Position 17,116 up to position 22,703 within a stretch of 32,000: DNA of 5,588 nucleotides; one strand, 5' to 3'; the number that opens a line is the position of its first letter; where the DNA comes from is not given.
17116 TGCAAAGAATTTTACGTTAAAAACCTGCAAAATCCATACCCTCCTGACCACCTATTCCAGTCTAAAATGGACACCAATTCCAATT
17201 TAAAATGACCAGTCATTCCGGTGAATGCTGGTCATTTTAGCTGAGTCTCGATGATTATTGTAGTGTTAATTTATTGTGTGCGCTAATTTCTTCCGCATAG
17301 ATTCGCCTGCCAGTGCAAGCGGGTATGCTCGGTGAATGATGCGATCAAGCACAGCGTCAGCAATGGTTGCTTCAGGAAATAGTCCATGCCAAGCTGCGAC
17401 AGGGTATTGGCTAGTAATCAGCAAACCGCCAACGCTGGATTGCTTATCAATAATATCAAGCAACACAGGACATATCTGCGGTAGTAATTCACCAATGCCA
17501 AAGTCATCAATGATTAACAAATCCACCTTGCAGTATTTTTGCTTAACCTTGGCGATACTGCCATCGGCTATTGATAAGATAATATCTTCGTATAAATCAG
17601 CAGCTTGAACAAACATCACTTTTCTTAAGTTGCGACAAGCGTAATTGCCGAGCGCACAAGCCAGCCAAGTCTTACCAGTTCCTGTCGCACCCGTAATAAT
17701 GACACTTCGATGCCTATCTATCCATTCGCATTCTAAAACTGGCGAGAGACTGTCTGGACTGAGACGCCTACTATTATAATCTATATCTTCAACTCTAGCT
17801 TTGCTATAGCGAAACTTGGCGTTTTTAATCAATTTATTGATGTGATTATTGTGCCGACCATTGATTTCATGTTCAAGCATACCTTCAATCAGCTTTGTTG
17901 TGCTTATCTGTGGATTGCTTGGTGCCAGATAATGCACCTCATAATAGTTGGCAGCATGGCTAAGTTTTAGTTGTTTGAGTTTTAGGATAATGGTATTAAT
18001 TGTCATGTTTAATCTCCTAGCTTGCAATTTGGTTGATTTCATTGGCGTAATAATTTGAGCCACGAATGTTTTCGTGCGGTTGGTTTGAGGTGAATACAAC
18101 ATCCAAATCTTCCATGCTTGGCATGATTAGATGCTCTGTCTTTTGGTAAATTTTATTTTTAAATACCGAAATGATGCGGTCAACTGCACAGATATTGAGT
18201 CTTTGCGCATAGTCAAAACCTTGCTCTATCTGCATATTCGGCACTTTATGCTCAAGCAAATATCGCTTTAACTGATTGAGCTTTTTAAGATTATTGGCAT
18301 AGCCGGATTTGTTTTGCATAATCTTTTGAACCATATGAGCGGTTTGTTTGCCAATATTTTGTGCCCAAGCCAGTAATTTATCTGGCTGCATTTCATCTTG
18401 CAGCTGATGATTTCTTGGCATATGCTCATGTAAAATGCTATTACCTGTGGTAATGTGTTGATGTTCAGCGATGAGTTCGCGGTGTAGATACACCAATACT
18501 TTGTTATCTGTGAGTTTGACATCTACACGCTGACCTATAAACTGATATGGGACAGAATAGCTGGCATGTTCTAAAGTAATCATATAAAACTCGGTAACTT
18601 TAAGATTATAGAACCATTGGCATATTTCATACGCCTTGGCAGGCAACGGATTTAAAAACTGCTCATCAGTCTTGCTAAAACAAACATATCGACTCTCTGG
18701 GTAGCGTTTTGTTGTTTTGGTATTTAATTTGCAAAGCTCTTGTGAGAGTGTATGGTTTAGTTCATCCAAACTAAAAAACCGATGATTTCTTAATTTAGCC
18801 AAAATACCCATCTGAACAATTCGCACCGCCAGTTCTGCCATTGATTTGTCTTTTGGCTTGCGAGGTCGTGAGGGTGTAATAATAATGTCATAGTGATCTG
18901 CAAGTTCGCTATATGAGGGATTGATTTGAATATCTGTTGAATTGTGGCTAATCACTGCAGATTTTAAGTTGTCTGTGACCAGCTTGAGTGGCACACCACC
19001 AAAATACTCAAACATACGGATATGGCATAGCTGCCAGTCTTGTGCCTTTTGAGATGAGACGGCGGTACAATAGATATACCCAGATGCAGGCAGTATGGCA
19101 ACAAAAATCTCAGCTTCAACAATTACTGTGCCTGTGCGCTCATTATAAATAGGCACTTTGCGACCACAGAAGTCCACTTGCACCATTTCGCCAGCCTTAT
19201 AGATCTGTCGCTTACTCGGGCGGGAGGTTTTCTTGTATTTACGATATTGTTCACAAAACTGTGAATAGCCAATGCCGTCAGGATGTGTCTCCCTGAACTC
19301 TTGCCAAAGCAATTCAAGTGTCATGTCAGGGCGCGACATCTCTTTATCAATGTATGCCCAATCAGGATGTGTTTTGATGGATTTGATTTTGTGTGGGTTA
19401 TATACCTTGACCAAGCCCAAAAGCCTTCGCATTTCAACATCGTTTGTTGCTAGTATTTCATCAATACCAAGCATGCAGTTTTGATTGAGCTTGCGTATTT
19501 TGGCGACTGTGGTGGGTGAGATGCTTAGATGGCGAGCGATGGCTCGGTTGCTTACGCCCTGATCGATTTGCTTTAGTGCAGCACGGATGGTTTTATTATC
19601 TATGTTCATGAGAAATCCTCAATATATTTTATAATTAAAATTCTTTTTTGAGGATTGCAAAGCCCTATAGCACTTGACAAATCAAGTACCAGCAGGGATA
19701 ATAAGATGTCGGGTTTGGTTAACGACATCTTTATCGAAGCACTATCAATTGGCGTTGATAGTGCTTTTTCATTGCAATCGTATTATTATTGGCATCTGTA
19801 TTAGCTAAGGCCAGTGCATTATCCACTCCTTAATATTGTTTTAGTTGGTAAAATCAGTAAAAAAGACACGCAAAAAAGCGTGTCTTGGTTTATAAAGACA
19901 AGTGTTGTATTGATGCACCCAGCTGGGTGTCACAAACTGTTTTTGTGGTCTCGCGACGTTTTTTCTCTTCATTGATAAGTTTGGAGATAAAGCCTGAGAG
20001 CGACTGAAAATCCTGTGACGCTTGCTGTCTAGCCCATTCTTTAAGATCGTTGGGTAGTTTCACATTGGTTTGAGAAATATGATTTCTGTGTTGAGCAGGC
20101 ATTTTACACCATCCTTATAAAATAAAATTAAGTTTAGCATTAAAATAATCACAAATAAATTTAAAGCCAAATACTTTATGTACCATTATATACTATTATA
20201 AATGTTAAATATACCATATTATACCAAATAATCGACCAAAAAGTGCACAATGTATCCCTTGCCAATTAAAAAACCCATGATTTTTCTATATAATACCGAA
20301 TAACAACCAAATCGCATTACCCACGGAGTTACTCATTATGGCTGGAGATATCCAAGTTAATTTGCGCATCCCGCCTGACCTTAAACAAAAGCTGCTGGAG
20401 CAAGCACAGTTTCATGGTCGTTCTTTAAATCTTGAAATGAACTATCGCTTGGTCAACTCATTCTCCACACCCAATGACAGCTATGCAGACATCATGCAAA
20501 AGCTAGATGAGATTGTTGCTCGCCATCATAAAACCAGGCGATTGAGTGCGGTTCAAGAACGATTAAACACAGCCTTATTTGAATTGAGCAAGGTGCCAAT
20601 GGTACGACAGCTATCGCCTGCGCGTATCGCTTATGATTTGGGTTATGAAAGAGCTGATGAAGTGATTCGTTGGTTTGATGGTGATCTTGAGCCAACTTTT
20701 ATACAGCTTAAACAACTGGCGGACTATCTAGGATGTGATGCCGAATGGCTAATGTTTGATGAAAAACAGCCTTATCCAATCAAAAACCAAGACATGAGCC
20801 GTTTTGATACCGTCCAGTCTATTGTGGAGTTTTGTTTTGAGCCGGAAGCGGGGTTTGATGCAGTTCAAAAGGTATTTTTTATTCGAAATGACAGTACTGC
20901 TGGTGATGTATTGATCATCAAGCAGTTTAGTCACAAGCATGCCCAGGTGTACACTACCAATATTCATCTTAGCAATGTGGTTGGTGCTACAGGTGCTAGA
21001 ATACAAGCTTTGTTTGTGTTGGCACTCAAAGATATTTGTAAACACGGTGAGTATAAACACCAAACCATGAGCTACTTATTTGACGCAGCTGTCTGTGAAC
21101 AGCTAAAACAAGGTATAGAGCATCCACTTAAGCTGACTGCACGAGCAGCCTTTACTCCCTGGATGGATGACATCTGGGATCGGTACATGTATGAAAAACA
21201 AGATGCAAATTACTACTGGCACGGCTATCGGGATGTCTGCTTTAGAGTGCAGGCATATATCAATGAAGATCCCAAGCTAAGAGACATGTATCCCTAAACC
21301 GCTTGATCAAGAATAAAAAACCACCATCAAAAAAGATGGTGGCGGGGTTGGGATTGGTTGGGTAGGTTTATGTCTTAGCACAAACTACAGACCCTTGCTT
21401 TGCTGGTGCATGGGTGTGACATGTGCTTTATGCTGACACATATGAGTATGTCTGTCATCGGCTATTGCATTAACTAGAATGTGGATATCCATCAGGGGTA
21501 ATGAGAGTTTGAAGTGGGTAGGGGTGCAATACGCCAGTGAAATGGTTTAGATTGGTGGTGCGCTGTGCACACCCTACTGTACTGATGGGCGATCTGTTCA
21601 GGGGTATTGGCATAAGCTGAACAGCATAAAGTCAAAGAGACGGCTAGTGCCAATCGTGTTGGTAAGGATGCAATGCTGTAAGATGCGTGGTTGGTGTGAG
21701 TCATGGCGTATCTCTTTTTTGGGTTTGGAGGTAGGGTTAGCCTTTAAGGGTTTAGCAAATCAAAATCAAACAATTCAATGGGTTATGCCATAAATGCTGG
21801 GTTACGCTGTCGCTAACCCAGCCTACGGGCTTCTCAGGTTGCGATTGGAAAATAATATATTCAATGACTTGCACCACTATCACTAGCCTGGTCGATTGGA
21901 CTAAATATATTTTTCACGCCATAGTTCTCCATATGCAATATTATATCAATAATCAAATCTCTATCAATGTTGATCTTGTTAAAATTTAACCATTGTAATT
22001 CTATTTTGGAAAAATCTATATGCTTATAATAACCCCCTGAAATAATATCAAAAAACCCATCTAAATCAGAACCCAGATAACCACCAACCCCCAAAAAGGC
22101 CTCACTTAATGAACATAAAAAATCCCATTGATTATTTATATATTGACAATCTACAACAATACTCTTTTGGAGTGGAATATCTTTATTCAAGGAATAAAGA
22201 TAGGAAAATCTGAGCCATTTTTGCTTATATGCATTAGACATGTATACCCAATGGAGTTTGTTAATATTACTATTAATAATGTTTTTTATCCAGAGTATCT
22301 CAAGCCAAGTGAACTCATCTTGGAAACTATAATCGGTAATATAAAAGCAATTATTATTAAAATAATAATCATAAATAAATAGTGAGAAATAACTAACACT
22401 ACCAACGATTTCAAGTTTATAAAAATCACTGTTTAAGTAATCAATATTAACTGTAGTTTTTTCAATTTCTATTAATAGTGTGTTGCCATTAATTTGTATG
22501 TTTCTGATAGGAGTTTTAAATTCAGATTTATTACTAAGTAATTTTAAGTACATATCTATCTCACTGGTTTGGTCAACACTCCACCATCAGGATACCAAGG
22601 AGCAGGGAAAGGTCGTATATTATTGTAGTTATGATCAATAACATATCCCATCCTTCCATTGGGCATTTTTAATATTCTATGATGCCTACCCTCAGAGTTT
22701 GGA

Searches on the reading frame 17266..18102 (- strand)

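Call 12: search_protein_families(library=ncbifam, proteins=[window:17266-18102:-])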
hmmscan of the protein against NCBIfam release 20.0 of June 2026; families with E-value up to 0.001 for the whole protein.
window:17266-18102:- (278 aa): 14 families
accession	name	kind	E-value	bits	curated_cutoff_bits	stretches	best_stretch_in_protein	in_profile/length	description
NF038214.1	IS21_help_AAA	equivalog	1.5e-58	198.2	200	1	42-272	1-231/232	IS21-like element helper ATPase IstB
NF006616.1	PRK09183.1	subfamily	3.2e-28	98.7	300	1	36-272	5-243/253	IS21-like element helper ATPase IstB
NF005098.0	PRK06526.1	subfamily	3.6e-25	88.9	296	1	70-272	48-250/266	transposase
NF006038.0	PRK08181.1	subfamily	4.4e-20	72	317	1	68-274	43-250/271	transposase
NF001154.0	PRK00149.3-3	equivalog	1.5e-13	50.5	410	1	131-222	150-245/462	chromosomal replication initiator protein DnaA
TIGR00362.1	DnaA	equivalog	3.9e-13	49.3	343.9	1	134-201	140-209/437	chromosomal replication initiator protein DnaA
NF005304.0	PRK06835.1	equivalog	1.5e-11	44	215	1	130-273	182-323/330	ATP-binding protein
NF009043.0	PRK12377.1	subfamily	1.8e-11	44.1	389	1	133-223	103-194/248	ATP-binding protein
NF005992.0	PRK08116.1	subfamily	6.7e-11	41.8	189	1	134-274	117-256/269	hypothetical protein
NF006505.0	PRK08939.1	equivalog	6.9e-09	35.4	228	1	83-204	103-229/306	primosomal protein DnaI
NF005931.1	PRK07952.1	equivalog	1.6e-08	34.4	357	1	132-223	100-194/246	replicative helicase loader DnaC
NF006799.0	PRK09302.1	equivalog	2.3e-05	23.2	408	1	130-171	272-313/515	circadian clock protein KaiC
NF009087.0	PRK12422.1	equivalog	2.4e-05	23.7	657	1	134-201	144-211/455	chromosomal replication initiator protein DnaA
NF005378.0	PRK06921.1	subfamily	0.00077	18.6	207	0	129-201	115-186/266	hypothetical protein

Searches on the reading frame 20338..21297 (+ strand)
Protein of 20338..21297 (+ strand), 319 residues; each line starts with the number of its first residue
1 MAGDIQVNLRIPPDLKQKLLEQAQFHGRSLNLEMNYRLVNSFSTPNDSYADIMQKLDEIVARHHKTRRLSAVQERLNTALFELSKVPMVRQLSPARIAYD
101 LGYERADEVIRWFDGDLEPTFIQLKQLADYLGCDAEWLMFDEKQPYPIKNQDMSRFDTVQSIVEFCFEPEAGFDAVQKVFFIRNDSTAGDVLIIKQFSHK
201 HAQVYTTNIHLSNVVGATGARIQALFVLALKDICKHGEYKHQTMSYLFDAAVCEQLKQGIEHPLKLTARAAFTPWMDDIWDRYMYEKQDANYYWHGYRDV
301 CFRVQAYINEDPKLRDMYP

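Call 12: search_protein_families(library=ncbifam, proteins=[window:20338-21297:+])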
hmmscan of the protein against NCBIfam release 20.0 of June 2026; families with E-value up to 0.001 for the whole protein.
window:20338-21297:+ (319 aa): 1 family
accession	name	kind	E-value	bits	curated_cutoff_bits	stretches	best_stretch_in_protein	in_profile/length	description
NF007257.0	PRK09706.1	subfamily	0.00073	19.3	101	0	108-152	34-80/135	transcriptional repressor DicA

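Call 15: find_encoding_contigs(protein=window:20338-21297:+, flank=10000, max_places=10)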
Protein window:20338-21297:+ (319 aa): no gene with exactly this product is on record in the collection.

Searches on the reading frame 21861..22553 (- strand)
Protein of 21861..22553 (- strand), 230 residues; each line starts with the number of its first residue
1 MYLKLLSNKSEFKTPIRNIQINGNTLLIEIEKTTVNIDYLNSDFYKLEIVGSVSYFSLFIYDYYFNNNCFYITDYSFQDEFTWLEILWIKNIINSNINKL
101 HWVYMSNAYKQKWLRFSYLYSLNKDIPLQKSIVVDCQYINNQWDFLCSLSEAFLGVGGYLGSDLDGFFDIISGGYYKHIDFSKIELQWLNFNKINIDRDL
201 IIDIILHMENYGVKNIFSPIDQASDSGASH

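Call 6: search_protein_families(library=pfam, proteins=[window:21861-22553:-], max_evalue=0.01)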
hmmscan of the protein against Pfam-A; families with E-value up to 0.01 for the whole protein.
window:21861-22553:- (230 aa): 0 families

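Call 16: find_encoding_contigs(protein=window:21861-22553:-, flank=10000, max_places=10)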
Protein window:21861-22553:- (230 aa): 3 contigs read that carry it; 2 places shown.
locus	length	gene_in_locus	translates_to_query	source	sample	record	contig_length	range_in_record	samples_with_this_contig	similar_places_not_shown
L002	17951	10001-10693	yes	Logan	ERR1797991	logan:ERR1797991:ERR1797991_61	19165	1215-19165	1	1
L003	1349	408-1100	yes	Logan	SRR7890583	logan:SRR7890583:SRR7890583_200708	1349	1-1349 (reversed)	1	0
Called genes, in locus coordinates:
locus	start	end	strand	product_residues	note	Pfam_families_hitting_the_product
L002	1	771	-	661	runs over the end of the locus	?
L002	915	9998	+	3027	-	PF05860:TPS, PF13018:ESPR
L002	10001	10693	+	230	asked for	-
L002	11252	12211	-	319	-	PF03869:Arc (weak)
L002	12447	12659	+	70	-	-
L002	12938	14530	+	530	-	PF00665:rve, PF22483:Mu-transpos_C_2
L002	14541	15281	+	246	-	PF01695:IstB_IS21, PF13481:AAA_25 (faint), PF00308:Bac_DnaA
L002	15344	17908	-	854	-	-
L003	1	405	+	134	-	?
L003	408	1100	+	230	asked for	-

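Call 45: search_protein_families(library=pfam, proteins=[window:21861-22553:-], max_evalue=1)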
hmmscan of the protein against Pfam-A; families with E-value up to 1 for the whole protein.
window:21861-22553:- (230 aa): 2 families
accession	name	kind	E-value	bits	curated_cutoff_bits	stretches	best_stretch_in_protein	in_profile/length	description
PF01337.24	Barstar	-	0.037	14.4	23.4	1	130-193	2-61/96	Barstar (barnase inhibitor)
PF19375.4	DurN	-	0.13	12.8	23.9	1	68-100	38-70/103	DurN substrate-assisted peptide maturase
